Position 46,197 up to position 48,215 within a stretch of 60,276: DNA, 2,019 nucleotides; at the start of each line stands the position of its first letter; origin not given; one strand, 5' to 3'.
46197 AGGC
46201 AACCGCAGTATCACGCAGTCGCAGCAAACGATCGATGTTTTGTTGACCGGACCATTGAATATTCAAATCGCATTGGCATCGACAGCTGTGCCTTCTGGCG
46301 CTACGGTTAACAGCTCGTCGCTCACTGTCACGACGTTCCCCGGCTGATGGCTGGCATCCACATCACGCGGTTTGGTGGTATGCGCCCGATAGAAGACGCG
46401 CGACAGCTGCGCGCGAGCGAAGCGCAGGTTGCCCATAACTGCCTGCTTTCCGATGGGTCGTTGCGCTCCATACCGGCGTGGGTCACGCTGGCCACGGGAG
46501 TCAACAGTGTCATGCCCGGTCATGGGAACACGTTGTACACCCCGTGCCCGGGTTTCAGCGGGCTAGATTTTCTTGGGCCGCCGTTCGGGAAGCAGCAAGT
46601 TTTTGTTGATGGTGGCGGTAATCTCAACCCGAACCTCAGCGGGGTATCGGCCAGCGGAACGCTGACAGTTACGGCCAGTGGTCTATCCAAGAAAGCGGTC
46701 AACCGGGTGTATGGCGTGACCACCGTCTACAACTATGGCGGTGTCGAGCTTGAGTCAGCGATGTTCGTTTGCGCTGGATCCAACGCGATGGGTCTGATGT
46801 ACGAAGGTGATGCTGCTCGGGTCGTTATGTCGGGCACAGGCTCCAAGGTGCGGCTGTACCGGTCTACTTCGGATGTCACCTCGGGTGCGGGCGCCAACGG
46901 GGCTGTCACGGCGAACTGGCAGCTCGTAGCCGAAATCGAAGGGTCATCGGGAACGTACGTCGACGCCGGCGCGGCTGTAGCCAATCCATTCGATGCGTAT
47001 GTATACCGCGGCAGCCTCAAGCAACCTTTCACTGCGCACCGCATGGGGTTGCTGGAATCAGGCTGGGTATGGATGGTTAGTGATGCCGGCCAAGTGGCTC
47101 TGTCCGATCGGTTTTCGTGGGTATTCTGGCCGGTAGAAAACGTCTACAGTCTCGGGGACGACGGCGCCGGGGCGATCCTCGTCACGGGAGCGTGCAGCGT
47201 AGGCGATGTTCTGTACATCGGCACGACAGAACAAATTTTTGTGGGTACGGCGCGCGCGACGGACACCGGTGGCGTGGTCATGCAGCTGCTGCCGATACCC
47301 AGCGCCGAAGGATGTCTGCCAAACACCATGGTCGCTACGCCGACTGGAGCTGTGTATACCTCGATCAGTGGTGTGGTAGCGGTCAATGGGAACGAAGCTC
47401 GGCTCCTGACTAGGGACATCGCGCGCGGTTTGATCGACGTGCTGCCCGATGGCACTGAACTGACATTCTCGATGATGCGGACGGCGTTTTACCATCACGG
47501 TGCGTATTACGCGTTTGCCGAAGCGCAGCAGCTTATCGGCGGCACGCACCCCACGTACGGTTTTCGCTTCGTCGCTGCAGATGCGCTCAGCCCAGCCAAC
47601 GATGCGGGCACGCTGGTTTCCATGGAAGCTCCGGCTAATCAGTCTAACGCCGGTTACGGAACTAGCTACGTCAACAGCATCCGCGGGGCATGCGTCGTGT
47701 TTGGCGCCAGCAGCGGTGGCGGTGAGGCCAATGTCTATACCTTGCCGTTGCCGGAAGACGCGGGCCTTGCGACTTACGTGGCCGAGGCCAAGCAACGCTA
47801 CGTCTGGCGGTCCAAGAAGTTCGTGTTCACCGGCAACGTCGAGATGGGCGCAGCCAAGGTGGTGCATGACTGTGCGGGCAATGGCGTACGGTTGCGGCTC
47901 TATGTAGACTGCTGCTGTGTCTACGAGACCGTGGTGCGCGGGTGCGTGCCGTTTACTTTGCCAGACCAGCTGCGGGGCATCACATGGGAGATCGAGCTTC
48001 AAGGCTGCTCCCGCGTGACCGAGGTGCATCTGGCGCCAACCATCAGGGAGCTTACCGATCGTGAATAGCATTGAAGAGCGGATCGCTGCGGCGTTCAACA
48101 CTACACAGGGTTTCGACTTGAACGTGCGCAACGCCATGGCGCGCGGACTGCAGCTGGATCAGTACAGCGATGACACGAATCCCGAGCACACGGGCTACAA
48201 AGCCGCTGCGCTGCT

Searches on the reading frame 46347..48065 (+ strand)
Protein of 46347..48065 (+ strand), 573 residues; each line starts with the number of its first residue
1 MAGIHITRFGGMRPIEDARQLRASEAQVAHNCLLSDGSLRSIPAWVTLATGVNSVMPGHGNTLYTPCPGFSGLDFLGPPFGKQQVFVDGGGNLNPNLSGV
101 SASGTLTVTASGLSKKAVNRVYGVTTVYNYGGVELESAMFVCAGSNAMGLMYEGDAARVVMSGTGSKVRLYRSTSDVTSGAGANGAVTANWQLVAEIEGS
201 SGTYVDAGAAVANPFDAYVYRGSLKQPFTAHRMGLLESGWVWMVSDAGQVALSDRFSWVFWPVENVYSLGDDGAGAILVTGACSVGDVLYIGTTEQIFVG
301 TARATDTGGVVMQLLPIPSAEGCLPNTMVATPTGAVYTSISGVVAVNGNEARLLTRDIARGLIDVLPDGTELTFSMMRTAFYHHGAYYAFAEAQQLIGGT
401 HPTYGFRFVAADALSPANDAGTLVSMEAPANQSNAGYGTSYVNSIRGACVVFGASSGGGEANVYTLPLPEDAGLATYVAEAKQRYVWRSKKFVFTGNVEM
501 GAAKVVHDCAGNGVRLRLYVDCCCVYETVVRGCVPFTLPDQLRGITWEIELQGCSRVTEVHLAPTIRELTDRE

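Call 35: search_protein_families(library=phrogs, proteins=[window:46347-48065:+], max_evalue=0.00001)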
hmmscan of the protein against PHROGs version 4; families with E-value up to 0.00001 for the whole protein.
window:46347-48065:+ (573 aa): 1 family
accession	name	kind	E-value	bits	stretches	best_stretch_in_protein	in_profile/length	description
phrog_511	-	head and packaging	2.1e-28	100.2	2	164-358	509-683/862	internal virion protein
